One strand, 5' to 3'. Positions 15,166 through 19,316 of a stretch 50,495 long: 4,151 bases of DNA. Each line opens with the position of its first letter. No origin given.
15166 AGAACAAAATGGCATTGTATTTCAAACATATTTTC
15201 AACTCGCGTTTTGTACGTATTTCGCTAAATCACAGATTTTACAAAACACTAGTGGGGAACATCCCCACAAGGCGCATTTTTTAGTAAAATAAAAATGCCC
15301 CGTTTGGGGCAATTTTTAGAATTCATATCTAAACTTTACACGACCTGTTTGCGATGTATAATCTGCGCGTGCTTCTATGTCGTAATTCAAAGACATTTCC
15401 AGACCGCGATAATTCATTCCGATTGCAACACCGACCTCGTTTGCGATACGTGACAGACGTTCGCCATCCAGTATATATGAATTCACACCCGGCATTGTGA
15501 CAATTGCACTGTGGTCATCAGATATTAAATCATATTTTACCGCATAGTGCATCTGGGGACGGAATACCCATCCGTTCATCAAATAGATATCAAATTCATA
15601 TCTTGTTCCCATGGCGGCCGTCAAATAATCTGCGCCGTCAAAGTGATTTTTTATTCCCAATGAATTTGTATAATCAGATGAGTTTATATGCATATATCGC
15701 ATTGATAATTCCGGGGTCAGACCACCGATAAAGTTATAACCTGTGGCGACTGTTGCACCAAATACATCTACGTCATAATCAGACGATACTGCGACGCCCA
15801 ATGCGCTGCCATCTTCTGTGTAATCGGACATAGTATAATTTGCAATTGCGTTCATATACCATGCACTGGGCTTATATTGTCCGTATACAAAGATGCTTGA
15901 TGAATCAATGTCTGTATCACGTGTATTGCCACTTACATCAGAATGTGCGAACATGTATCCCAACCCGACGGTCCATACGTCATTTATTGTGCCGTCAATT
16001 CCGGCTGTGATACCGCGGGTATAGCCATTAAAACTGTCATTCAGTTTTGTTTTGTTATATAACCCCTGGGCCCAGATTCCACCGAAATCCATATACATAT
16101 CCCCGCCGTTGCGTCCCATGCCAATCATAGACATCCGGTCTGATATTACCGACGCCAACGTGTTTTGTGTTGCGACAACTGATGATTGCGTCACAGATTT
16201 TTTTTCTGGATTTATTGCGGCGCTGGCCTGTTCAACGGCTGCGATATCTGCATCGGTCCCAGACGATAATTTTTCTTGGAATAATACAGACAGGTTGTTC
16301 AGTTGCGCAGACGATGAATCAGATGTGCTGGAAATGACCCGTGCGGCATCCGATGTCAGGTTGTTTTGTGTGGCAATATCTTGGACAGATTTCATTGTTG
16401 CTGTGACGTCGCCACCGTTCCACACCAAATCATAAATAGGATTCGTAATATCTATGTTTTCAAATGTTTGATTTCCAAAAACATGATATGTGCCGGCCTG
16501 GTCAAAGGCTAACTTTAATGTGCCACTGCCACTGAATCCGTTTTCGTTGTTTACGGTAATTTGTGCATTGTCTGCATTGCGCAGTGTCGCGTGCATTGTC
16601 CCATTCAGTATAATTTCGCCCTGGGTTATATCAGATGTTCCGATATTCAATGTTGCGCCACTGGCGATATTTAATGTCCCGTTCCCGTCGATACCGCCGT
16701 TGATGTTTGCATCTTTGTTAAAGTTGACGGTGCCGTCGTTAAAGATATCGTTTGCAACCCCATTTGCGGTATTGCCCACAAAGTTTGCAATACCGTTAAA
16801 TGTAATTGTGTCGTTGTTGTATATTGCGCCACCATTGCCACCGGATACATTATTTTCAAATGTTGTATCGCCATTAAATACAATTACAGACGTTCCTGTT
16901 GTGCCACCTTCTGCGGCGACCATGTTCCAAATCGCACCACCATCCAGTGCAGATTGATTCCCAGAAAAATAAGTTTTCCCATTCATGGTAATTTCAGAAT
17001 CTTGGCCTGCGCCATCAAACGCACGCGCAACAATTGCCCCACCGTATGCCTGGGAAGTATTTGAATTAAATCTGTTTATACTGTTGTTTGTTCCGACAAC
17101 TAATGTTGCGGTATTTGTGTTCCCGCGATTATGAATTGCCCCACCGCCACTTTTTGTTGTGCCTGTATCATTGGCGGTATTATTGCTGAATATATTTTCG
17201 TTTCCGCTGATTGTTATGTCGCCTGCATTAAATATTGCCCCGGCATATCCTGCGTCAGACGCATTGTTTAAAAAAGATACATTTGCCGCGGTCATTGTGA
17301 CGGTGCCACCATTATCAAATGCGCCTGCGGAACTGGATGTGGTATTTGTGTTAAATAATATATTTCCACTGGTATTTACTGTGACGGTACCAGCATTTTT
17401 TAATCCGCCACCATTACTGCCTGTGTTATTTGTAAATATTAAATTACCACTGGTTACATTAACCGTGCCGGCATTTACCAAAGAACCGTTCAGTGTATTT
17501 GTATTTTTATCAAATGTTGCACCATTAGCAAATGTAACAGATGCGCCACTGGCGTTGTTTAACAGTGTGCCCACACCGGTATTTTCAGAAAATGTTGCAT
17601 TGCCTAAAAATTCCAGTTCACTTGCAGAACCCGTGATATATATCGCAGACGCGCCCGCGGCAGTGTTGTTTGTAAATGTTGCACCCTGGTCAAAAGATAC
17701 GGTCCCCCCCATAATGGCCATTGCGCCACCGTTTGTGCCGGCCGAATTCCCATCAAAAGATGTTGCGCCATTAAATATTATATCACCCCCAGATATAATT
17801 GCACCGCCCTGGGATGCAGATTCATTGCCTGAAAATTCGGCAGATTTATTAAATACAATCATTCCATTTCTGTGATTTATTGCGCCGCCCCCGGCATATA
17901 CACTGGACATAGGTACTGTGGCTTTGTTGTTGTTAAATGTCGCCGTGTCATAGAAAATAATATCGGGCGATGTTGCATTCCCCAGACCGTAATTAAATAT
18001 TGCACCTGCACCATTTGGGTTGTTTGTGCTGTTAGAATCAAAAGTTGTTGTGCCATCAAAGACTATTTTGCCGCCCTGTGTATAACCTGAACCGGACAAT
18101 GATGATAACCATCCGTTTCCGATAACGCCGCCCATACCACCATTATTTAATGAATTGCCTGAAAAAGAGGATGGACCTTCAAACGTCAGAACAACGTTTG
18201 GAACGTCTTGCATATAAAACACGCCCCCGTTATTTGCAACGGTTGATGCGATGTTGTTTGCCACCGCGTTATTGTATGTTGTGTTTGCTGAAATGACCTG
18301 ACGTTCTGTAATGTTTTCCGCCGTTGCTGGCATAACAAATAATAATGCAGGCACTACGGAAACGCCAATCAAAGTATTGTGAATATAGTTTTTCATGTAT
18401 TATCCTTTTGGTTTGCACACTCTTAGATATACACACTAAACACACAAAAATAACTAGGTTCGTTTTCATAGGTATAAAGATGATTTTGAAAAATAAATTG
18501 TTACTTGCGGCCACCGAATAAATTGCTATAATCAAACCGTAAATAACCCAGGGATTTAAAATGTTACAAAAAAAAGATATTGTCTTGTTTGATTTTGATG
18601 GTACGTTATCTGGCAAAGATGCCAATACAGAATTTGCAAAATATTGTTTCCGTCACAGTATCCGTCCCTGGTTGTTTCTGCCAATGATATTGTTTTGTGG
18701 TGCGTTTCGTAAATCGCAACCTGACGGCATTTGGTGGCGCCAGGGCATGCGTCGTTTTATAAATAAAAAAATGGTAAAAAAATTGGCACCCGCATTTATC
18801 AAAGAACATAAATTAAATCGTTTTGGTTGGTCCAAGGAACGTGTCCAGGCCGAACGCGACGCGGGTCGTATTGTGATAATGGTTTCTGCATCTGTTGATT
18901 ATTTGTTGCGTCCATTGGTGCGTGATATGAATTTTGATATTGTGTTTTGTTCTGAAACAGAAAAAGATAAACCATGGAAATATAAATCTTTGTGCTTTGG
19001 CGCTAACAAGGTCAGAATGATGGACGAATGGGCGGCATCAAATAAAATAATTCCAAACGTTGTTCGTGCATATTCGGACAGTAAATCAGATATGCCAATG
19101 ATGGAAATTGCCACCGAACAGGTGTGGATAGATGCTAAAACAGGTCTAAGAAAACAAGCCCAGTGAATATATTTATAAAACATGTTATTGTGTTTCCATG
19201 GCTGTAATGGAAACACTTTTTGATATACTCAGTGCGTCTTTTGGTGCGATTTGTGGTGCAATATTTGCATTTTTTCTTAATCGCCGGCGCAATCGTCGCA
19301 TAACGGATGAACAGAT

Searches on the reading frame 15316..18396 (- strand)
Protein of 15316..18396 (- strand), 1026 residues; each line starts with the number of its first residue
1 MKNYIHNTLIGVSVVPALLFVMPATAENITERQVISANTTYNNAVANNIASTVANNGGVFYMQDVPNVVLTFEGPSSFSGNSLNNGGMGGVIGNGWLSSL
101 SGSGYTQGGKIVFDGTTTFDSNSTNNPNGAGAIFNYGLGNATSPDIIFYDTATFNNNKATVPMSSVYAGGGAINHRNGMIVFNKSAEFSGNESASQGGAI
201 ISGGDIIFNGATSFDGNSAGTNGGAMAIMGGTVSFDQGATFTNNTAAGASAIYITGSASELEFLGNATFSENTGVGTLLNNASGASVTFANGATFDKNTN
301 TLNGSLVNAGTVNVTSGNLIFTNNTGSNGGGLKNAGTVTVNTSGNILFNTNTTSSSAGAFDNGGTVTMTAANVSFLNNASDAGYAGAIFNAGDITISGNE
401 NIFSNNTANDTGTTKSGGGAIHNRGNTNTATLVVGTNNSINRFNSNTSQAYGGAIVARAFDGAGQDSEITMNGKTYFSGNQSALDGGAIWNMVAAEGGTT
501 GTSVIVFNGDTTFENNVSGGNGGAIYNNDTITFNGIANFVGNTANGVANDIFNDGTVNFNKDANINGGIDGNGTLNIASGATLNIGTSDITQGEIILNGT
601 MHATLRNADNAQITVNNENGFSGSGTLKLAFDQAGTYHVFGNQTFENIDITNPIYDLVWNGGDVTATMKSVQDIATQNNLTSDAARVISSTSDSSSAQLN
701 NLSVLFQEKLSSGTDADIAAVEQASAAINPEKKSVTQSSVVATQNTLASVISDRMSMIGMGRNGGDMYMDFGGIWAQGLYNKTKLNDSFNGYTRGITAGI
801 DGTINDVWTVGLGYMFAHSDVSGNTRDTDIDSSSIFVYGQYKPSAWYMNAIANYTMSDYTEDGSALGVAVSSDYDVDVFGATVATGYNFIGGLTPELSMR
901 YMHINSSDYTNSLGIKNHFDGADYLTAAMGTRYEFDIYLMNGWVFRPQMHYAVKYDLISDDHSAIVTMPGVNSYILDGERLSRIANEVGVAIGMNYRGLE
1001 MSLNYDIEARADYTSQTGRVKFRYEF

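Call 7: search_protein_families(library=pfam, proteins=[window:15316-18396:-], max_evalue=0.001)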
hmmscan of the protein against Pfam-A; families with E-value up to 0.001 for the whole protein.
window:15316-18396:- (1026 aa): 2 families
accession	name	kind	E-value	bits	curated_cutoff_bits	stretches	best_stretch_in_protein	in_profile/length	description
PF03797.25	Autotransporter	-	1.6e-28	100.6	26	1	774-1006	1-255/255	Autotransporter beta-domain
PF02415.23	Chlam_PMP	-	2.9e-05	24.3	20.6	0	510-527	1-18/19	Chlamydia polymorphic membrane protein (Chlamydia_PMP) repeat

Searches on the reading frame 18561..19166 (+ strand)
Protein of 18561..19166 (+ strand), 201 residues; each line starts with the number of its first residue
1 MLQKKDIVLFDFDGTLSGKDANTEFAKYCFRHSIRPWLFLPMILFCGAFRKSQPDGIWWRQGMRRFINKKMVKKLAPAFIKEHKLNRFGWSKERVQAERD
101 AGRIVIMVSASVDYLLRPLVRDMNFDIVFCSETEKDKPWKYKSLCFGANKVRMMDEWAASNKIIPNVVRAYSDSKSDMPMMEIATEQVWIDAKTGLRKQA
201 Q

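Call 7: search_protein_families(library=pfam, proteins=[window:18561-19166:+], max_evalue=0.001)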
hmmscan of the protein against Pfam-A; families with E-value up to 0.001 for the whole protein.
window:18561-19166:+ (201 aa): 1 family
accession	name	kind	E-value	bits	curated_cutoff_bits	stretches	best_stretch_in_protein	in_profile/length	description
PF12710.13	HAD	-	6.6e-22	79.3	27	1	8-182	1-189/189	haloacid dehalogenase-like hydrolase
